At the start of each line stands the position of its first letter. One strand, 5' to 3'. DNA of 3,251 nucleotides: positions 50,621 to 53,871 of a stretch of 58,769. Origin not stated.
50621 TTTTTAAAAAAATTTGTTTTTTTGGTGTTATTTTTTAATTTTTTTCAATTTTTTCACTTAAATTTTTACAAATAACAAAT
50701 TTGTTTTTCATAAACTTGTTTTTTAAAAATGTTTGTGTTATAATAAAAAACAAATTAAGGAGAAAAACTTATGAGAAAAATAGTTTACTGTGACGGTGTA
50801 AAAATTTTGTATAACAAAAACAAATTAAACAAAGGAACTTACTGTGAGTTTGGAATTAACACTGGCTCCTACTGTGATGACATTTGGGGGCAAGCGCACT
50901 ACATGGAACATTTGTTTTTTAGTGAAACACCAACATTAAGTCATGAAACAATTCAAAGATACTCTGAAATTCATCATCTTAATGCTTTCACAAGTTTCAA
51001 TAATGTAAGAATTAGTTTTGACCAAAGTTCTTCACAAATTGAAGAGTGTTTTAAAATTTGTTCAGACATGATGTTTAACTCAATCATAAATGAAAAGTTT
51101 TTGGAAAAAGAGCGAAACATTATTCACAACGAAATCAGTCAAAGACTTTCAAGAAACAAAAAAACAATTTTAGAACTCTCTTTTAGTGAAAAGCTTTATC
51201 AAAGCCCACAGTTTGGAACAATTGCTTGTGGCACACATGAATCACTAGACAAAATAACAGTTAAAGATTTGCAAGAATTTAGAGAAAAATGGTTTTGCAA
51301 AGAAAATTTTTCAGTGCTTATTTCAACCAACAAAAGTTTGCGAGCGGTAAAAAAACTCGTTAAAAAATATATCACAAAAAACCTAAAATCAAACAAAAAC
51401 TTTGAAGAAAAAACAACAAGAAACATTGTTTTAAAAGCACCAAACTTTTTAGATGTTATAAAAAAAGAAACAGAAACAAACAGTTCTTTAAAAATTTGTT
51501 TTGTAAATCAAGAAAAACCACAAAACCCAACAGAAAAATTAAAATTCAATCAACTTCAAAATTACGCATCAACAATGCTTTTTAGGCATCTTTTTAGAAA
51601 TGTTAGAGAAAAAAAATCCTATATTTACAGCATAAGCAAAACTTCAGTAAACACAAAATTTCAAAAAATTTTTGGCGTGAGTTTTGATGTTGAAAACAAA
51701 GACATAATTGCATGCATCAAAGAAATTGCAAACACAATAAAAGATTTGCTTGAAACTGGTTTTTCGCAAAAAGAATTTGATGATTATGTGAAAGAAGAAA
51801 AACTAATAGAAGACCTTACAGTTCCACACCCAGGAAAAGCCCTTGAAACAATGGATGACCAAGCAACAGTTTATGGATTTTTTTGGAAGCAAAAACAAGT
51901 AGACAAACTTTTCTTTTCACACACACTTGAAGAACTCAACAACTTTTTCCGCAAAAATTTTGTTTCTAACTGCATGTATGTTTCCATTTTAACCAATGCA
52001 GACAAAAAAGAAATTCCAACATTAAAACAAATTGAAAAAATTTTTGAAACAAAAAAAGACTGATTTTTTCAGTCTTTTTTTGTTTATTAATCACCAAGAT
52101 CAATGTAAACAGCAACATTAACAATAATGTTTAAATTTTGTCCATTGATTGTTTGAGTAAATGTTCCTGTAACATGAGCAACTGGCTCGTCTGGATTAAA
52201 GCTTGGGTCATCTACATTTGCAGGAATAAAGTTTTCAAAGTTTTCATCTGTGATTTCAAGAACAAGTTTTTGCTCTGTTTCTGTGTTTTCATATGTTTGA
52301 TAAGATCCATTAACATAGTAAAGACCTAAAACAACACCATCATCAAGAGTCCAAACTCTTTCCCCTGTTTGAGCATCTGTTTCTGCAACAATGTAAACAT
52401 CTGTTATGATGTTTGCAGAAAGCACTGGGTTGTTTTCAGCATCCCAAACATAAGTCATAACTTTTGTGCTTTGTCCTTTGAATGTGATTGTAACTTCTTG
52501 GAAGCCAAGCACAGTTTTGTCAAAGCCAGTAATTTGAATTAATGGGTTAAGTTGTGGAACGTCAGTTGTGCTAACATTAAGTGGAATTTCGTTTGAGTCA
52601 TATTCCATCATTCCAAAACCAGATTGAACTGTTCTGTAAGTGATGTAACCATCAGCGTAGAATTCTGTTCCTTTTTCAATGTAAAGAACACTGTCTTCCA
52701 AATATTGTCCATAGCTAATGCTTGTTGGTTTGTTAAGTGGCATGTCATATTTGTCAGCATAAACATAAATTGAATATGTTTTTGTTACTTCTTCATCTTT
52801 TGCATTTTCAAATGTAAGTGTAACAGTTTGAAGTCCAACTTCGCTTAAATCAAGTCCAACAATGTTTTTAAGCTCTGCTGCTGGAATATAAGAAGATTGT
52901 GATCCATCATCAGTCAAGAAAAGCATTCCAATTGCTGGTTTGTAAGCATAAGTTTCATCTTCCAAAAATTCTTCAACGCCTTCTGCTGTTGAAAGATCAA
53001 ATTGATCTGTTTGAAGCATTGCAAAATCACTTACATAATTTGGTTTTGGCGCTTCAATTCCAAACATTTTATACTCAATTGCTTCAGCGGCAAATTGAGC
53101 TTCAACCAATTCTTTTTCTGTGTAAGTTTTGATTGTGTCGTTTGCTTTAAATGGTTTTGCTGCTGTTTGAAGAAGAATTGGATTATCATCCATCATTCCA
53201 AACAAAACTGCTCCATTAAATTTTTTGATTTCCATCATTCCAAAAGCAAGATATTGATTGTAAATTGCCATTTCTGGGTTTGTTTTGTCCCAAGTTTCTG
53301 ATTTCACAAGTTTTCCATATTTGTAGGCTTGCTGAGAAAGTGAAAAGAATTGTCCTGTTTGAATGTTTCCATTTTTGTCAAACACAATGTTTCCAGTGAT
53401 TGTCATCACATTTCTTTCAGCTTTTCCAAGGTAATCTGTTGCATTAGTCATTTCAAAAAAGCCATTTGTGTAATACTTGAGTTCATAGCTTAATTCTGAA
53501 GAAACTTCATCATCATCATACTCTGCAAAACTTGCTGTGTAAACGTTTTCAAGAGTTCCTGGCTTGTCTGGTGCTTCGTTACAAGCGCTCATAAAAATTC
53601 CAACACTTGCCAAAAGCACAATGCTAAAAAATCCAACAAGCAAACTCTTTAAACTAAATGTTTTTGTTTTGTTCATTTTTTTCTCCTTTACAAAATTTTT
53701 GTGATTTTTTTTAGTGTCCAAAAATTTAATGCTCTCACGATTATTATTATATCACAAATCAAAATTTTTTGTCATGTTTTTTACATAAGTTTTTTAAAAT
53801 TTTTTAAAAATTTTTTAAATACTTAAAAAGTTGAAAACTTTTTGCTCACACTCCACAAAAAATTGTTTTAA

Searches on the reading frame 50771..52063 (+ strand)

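Call 11: search_protein_families(library=pfam, proteins=[window:50771-52063:+], max_evalue=0.001)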
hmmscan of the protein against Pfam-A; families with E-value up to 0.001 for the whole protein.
window:50771-52063:+ (430 aa): 2 families
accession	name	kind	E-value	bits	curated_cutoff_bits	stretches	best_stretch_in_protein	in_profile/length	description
PF05193.26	Peptidase_M16_C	-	8.4e-24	84.9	23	1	161-341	1-179/181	Peptidase M16 inactive domain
PF00675.25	Peptidase_M16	-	2.7e-14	53.8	22.3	1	13-146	3-139/149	Insulinase (Peptidase family M16)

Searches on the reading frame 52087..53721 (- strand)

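Call 11: search_protein_families(library=pfam, proteins=[window:52087-53721:-], max_evalue=0.001)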
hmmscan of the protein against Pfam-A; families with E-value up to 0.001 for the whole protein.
window:52087-53721:- (544 aa): 1 family
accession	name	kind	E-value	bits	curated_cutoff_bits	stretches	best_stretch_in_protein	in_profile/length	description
PF07523.18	Big_3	-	0.00035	21.2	21.2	0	395-420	37-63/68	Bacterial Ig-like domain (group 3)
